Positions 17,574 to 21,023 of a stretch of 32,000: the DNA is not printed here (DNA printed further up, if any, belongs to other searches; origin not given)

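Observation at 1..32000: Extreme over-representation of the palindrome AGGCCT (extended consensus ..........) in all codon phases and in intergenic DNA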

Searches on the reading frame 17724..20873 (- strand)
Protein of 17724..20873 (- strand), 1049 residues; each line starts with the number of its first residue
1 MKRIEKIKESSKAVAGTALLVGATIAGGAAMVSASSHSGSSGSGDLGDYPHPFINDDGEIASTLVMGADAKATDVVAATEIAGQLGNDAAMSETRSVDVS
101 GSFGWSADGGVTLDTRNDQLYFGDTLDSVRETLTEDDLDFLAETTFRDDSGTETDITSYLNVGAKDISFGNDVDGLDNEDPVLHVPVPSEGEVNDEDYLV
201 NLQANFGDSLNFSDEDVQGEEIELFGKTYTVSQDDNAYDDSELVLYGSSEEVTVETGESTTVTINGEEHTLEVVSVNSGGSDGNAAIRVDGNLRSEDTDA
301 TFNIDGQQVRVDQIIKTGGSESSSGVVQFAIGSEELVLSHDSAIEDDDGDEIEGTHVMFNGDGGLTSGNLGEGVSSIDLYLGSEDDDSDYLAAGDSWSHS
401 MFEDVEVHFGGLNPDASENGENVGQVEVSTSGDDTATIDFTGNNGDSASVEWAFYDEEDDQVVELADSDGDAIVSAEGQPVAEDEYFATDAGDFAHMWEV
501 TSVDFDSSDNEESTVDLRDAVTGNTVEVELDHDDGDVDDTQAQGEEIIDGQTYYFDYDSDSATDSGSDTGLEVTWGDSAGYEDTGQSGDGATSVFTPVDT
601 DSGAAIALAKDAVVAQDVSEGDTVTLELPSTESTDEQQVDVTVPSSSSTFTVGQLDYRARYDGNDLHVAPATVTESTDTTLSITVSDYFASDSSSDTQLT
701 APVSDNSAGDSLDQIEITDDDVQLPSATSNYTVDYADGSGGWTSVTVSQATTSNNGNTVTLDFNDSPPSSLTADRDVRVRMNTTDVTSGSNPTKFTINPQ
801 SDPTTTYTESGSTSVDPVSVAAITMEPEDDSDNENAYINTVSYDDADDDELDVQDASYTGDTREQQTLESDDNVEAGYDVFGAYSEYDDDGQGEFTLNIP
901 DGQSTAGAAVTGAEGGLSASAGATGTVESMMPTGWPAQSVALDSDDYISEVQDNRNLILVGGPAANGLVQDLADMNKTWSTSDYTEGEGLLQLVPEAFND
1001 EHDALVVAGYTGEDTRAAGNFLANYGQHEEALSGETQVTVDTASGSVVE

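Call 6: search_protein_families(library=pfam, proteins=[window:17724-20873:-])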
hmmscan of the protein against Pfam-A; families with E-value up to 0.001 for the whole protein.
window:17724-20873:- (1049 aa): 1 family
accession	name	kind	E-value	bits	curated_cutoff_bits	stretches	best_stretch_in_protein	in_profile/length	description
PF05124.17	S_layer_C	-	1.6e-12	47.9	23.9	1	47-1024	3-175/177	S-layer like family, outer domain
